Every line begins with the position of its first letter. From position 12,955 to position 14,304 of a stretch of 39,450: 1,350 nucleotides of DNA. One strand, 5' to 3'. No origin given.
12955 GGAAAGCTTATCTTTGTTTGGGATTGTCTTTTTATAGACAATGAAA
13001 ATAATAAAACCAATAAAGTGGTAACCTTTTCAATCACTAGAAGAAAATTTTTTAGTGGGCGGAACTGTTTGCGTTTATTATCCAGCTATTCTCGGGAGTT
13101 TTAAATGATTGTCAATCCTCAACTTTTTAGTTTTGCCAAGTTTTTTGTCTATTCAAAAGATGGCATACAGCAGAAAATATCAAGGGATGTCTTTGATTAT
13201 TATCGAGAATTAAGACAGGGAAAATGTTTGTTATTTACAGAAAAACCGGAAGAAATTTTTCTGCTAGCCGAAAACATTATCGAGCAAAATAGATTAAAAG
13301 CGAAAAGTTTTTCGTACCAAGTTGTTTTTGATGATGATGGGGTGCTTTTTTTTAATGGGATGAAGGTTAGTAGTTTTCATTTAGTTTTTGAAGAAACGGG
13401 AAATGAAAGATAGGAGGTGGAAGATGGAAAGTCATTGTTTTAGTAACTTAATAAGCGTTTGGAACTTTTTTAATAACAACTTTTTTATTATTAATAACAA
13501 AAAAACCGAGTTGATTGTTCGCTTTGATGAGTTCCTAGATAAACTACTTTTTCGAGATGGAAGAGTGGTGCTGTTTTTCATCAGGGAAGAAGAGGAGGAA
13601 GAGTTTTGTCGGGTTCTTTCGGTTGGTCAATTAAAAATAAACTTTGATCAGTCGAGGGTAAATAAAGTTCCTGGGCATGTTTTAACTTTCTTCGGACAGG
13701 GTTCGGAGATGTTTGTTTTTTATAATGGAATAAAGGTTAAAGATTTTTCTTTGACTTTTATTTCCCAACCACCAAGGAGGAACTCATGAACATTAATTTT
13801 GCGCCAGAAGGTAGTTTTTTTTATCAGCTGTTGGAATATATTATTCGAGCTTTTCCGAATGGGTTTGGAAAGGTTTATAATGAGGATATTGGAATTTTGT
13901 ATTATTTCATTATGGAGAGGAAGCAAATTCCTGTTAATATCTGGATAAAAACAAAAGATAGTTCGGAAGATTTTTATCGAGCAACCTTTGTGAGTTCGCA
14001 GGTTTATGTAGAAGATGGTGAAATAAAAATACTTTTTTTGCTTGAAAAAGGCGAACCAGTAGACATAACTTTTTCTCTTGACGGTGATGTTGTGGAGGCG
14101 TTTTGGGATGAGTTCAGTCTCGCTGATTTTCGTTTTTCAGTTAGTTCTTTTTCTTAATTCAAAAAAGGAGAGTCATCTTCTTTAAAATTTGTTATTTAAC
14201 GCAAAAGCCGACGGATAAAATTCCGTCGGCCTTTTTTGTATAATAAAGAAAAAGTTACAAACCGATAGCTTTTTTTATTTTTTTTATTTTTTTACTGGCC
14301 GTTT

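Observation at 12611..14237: Operon of four tandem, divergent paralogous small orphan proteins, divergently promoted from rnpB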

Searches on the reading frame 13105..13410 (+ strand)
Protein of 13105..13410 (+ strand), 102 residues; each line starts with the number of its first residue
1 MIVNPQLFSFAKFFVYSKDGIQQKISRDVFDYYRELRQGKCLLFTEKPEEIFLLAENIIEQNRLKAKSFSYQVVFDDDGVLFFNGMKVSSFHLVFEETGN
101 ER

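Call 4: search_protein_families(library=pfam, proteins=[window:13105-13410:+], max_evalue=1)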
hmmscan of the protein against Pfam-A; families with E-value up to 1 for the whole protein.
window:13105-13410:+ (102 aa): 1 family
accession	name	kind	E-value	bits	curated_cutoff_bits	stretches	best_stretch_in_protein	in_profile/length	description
PF20039.4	DUF6441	-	0.18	11.9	27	1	32-65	121-154/215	Family of unknown function (DUF6441)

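Call 5: search_protein_families(library=ncbifam, proteins=[window:13105-13410:+], max_evalue=1)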
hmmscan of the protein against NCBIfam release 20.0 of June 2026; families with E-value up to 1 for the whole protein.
window:13105-13410:+ (102 aa): 0 families

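Call 9: find_encoding_contigs(protein=window:13105-13410:+, flank=10000, max_places=10)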
Protein window:13105-13410:+ (102 aa): 1 contig read that carries it; 1 place shown.
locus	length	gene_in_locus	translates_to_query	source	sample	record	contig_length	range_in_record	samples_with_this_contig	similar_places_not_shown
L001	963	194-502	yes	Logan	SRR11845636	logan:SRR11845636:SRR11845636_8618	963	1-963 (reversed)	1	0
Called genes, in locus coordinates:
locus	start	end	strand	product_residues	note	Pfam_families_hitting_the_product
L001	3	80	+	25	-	?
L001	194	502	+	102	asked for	-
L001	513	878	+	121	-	-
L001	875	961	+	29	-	?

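Call 14: find_related_loci(query=A1, collection=genome_contigs, flank=10000)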
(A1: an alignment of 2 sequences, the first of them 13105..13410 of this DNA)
Query A1 (102 aa) in genome_contigs; peptide patterns used: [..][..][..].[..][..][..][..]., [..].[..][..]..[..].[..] (x = any residue, [..] = any of these).
253 stretches matched a pattern, but none encodes a relative of the query by tblastn (E <= 1e-3).

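Call 24: search_protein_families(library=padloc, proteins=[window:13105-13410:+], max_evalue=1)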
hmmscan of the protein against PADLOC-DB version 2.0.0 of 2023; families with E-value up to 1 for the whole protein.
window:13105-13410:+ (102 aa): 0 families

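Call 25: search_protein_families(library=phrogs, proteins=[window:13105-13410:+], max_evalue=1)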
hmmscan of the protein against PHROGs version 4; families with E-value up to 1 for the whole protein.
window:13105-13410:+ (102 aa): 3 families
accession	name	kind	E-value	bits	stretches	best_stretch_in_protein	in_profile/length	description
phrog_7262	-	unknown function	0.061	14.2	1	13-67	68-121/136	-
phrog_31759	-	unknown function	0.14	13.1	0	29-52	11-35/67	-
phrog_290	-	tail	0.2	11.9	1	64-99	121-157/411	minor tail protein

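Call 32: search_solved_structures(query=A1, max_evalue=10)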
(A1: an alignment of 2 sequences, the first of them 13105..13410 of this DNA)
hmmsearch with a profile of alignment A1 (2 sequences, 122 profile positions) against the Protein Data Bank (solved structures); distinct sequences matched with E-value up to 10: 5.
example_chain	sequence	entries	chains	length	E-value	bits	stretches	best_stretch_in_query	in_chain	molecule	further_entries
9bev_A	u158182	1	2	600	0.57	13.5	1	2-94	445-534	GH110A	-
9beh_A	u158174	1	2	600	0.58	13.5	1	2-94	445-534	GH110A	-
4ix9_A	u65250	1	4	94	0.79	13.1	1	18-66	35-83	V-type proton ATPase subunit F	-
3j9t_N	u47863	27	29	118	0.95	12.8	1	17-66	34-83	V-type proton ATPase subunit F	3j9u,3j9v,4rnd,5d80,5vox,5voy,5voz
9cop_N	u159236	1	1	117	0.96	12.8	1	17-66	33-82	V-type proton ATPase subunit F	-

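Call 34: search_protein_representatives(alignment_id=A1)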
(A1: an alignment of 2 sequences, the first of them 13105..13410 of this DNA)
Query: 2 sequences, 122 profile positions. Proteins with E-value up to 0.001 (for the whole library): 2; up to 1e-10: 2; up to 1e-30: 2. The best 2 are listed.
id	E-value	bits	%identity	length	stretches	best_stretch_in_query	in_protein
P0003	5.3e-62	223.5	-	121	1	1-122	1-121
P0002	6.9e-45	168.3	-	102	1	9-120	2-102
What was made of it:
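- The exhaustive B/C profile search of 1.84 billion representatives returned only B and C (call 34).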

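Call 41: find_related_loci(query=A1, collection=viral_contigs, flank=5000)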
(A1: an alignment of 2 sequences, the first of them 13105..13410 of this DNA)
Query A1 (102 aa) in viral_contigs; peptide patterns used: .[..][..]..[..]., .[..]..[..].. (x = any residue, [..] = any of these).
600 stretches matched a pattern, but none encodes a relative of the query by tblastn (E <= 1e-3).

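Call 42: find_related_loci(query=A1, collection=metagenome_contigs, flank=10000)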
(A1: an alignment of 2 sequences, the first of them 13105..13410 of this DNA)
Query A1 (102 aa) in metagenome_contigs; peptide patterns used: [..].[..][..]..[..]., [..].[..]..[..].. (x = any residue, [..] = any of these).
600 stretches matched a pattern, but none encodes a relative of the query by tblastn (E <= 1e-3).

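Call 47: predict_structure(alignment_id=A1)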
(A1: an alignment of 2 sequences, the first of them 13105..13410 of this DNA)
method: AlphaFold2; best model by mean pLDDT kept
length: 102 residues; sequences in the alignment: 2
mean_pLDDT: 44.0   pTM: 0.36
mean pLDDT of the five models: 44.0, 40.9, 37.9, 36.2, 35.0
residues with pLDDT >= 90: 0; 70-90: 0; 50-70: 35; < 50: 67
segments of 3 or more residues with pLDDT < 50: 1-26, 45-51, 53-72, 77-79, 94-102
pLDDT, mean of each block of 10 residues (from residue 1): 29 39 48 53 46 42 36 50 55 44 30
secondary structure, 60 per line:
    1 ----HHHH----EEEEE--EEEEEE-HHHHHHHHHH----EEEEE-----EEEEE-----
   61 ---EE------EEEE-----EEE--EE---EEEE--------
elements in order: H5-8 E13-17 E20-25 H27-36 E41-45 E51-55 E72-75 E81-83 E91-94

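Call 81: fold_search(model_id=the predicted structure, library=pdb)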
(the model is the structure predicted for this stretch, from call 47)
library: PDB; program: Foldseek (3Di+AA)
matches with E <= 10: 129; with E <= 0.001: 0
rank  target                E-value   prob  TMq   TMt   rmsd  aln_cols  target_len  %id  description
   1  3er7_A                5.7e-01  0.06  0.22  0.20  13.6       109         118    9  Crystal structure of NTF2-like protein of unknown function (YP_001812677.1) from EXIGUOBACTERIUM SP. 255-15 at 1.50 A  (released 2008-10-14)
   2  6w40_A                1.1e+00  0.06  0.23  0.21  11.9       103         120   12  An enumerative algorithm for de novo design of proteins with diverse pocket structures (released 2020-04-08)
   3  2e5y_A                1.1e+00  0.04  0.17  0.13  12.8        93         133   12  Epsilon subunit and ATP complex of F1F0-ATP synthase from the Thermophilic Bacillus PS3 (released 2007-07-10)
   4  6n2z_H                1.4e+00  0.03  0.15  0.13  13.1        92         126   11  Bacillus PS3 ATP synthase class 2 (released 2019-02-20)
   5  9bxu_H                1.5e+00  0.04  0.18  0.15  12.3        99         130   14  Cryo-EM structure of ATP synthase DP state (released 2025-08-06)
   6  9a4b_B                1.5e+00  0.04  0.17  0.14  12.8        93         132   13  Integrative model of ABRB-ATPE by crosslinking MS and deep learning (released 2024-09-18)
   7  9rup_a                1.9e+00  0.08  0.25  0.16   6.3        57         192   23  Cryo-EM structure of TCRpub/pMHC dimer (released 2025-08-13)
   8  5ts4_C                1.9e+00  0.04  0.23  0.23  12.1       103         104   10  Crystal structure of a de novo designed protein with curved beta-sheet (released 2017-01-25)
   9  2rb6_B                2.0e+00  0.05  0.18  0.25  10.5        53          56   11  X-Ray structure of the protein Q8EI81. Northeast Structural Genomics Consortium target SoR78A (released 2007-10-23)
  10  3blz_A                2.0e+00  0.05  0.28  0.24  12.0        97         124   14  Crystal structure of a ntf2-like protein of unknown function (sbal_0622) from shewanella baltica os155 at 1.75 A resol (released 2007-12-25)
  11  8h9j_H                2.0e+00  0.03  0.18  0.15  12.2       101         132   15  Human ATP synthase state2 subregion 3 (released 2023-05-31)
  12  3blz_F                2.2e+00  0.04  0.27  0.24  12.0        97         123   14  Crystal structure of a ntf2-like protein of unknown function (sbal_0622) from shewanella baltica os155 at 1.75 A resol (released 2007-12-25)
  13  6yy0_H                2.2e+00  0.02  0.17  0.14  12.6       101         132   15  bovine ATP synthase F1-peripheral stalk domain, state 1 (released 2020-09-09)
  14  9e5c_4y               2.2e+00  0.01  0.15  0.05  15.4       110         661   17  Cryo-EM structure of 96 nm repeat of microtubule doublet from T. brucei flagellum (released 2025-03-12)
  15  9r0z                  2.3e+00  0.03  0.22  0.22  11.8       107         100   10  De novo designed homodimeric NTF2-like protein (released 2025-10-22)
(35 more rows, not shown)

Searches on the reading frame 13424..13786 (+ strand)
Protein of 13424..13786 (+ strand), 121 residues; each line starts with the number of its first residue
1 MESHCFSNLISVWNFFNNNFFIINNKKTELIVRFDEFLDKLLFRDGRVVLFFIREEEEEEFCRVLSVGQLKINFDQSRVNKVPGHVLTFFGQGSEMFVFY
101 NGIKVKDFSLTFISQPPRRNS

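Call 4: search_protein_families(library=pfam, proteins=[window:13424-13786:+], max_evalue=1)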
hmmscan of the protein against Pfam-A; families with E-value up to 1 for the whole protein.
window:13424-13786:+ (121 aa): 1 family
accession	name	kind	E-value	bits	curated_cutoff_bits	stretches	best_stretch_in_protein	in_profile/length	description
PF23294.1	BRCT_TopB1_SLF1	-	0.06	13.8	27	1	43-88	4-48/90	TopBP1/SLF1, BRCT domain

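Call 5: search_protein_families(library=ncbifam, proteins=[window:13424-13786:+], max_evalue=1)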
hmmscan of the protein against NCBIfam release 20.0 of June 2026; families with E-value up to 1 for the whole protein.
window:13424-13786:+ (121 aa): 2 families
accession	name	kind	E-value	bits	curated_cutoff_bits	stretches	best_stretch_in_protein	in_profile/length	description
NF041068.1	DpdK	equivalog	0.09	12.3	100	1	17-78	50-110/167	phospholipase D-like domain-containing protein DpdK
TIGR02928.1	TIGR02928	subfamily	0.1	11.4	181.3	1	13-103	114-203/366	orc1/cdc6 family replication initiation protein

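Call 22: find_homologous_proteins(query=window:13424-13786:+, max_evalue=10)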
Query window:13424-13786:+ (121 aa): 1 proteins with E <= 10 among 1 candidates.
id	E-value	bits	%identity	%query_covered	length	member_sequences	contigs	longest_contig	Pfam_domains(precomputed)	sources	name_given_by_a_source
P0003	9.7e-74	263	100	100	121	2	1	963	-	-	-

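Call 24: search_protein_families(library=padloc, proteins=[window:13424-13786:+], max_evalue=1)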
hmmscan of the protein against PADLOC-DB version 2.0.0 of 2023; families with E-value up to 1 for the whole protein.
window:13424-13786:+ (121 aa): 0 families

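Call 25: search_protein_families(library=phrogs, proteins=[window:13424-13786:+], max_evalue=1)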
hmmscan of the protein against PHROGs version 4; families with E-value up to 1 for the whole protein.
window:13424-13786:+ (121 aa): 1 family
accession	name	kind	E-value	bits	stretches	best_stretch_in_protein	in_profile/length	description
phrog_30332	-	unknown function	0.077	14.1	1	17-81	32-98/147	-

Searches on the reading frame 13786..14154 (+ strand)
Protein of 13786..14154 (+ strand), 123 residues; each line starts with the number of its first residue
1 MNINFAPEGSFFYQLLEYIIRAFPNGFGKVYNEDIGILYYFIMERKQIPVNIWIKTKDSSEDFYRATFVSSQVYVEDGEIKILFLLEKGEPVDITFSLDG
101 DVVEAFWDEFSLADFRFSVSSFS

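Call 4: search_protein_families(library=pfam, proteins=[window:13786-14154:+], max_evalue=1)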
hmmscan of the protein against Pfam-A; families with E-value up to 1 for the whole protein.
window:13786-14154:+ (123 aa): 1 family
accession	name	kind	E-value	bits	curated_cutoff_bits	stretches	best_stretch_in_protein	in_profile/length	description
PF15569.11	Imm40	-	0.0059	17.6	25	1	38-79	32-77/90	Immunity protein 40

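Call 5: search_protein_families(library=ncbifam, proteins=[window:13786-14154:+], max_evalue=1)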
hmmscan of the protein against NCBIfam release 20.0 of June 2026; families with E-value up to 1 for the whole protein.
window:13786-14154:+ (123 aa): 0 families

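Call 24: search_protein_families(library=padloc, proteins=[window:13786-14154:+], max_evalue=1)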
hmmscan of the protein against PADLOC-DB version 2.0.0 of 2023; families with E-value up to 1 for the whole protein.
window:13786-14154:+ (123 aa): 0 families

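Call 25: search_protein_families(library=phrogs, proteins=[window:13786-14154:+], max_evalue=1)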
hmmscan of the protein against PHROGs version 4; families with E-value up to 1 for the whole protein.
window:13786-14154:+ (123 aa): 1 family
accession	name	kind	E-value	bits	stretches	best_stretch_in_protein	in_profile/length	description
phrog_27444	-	unknown function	0.19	12.9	1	27-58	44-75/77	-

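Call 31: search_solved_structures(query=window:13786-14154:+, max_evalue=10)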
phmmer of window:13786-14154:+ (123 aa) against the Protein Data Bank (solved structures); distinct sequences matched with E-value up to 10: 0.

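Call 39: find_related_loci(query=window:13786-14154:+, collection=viral_contigs, flank=5000)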
Query window:13786-14154:+ (123 aa) in viral_contigs; peptide patterns used: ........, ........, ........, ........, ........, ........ (x = any residue, [..] = any of these).
15 stretches matched a pattern, but none encodes a relative of the query by tblastn (E <= 1e-3).

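Call 49: find_homologous_proteins(query=window:13786-14154:+, max_evalue=10)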
Query window:13786-14154:+ (123 aa): 1 proteins with E <= 10 among 5 candidates.
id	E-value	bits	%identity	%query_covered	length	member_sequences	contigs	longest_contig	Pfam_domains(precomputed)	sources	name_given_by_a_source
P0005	1.4e-74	266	100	100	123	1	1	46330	-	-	-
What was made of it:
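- Word-index searches for C and D returned only the query itself (calls 22, 49).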

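Call 55: predict_structure(protein=window:13786-14154:+)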
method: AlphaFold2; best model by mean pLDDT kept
length: 123 residues; sequences in the alignment: 1
mean_pLDDT: 51.4   pTM: 0.45
mean pLDDT of the five models: 51.4, 47.1, 44.0, 42.8, 42.4
residues with pLDDT >= 90: 0; 70-90: 3; 50-70: 71; < 50: 49
segments of 3 or more residues with pLDDT < 50: 1-5, 23-50, 110-123
pLDDT, mean of each block of 10 residues (from residue 1): 46 58 44 38 39 58 64 62 69 58 55 32 27
secondary structure, 60 per line:
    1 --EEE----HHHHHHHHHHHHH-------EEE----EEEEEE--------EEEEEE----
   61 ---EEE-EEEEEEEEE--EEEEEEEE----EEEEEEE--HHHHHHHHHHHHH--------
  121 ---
elements in order: E3-5 H10-22 E30-32 E37-42 E51-56 E64-66 E68-76 E79-86 E91-97 H100-112
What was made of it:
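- AlphaFold confidence is low (calls 47, 55).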

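Call 58: fold_search(model_id=the predicted structure, library=pdb)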
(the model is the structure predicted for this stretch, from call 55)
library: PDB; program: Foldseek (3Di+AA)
matches with E <= 10: 1013; with E <= 0.001: 0
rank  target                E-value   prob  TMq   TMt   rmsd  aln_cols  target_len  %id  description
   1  6qlz_C                1.6e-01  0.54  0.28  0.34   9.0        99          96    9  IDOL F3ab subdomain (released 2020-02-19)
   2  2gn3_A                1.7e-01  0.69  0.27  0.17  10.4        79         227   13  Metal-free (apo-PAL) in complex with alpha-D-Met-Man (released 2006-07-25)
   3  2gnb_A                1.7e-01  0.51  0.27  0.16  12.1        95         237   13  EDTA-treated (2 weeks) P. angolensis lectin (released 2006-07-25)
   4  6qlz_A                1.7e-01  0.44  0.27  0.33   9.7       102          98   11  IDOL F3ab subdomain (released 2020-02-19)
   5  2gnb_B                2.1e-01  0.51  0.27  0.16  10.7        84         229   10  EDTA-treated (2 weeks) P. angolensis lectin (released 2006-07-25)
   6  1q8q_A                2.2e-01  0.47  0.27  0.16  11.9        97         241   13  Pterocarpus angolensis lectin (PAL) in complex with the dimannoside Man(alpha1-4)Man (released 2004-02-10)
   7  2gnm_B                2.3e-01  0.51  0.27  0.16  10.0        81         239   14  P. angolensis lectin (PAL) treated with EDTA for 39 hours (released 2006-07-25)
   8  2ar6_A                2.5e-01  0.60  0.27  0.15   8.1        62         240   14  Pterocarpus angolensis Lectin (PAL) In Complex With The Pentasaccharide M592 (released 2006-08-01)
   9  1n3o_A                2.5e-01  0.47  0.27  0.16   9.7        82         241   16  Pterocarcpus angolensis lectin in complex with alpha-methyl glucose (released 2002-11-20)
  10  5eyx_A                2.6e-01  0.57  0.28  0.16  11.8        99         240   13  Monoclinic Form of Centrolobium tomentosum seed lectin (CTL) complexed with Man1-3Man-OMe. (released 2016-03-16)
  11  1omw_A                2.8e-01  0.35  0.31  0.08  14.2       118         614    9  Crystal Structure of the complex between G Protein-Coupled Receptor Kinase 2 and Heterotrimeric G Protein beta 1 and g (released 2003-06-03)
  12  2eig_A                2.9e-01  0.57  0.26  0.15  10.4        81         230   11  Lotus tetragonolobus seed lectin (Isoform) (released 2008-03-04)
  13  6o9l_1                3.1e-01  0.47  0.32  0.10  10.9       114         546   12  Human holo-PIC in the closed state (released 2019-05-29)
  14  6qlz_B                3.3e-01  0.41  0.28  0.34   7.1        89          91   10  IDOL F3ab subdomain (released 2020-02-19)
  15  2gme_B                3.4e-01  0.23  0.23  0.14  10.9        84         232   12  Metal-free (apo) P. angolensis seed lectin (released 2006-07-25)
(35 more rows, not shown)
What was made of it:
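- The structure models are too poor to support any fold assignment (pLDDT 44 and 51; calls 47, 55, 58, 81).
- Tried and rejected: The top hits (PH-like, lectin, NTF2-like) had TM 0.2-0.3 and are noise (calls 47, 55, 58, 81).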
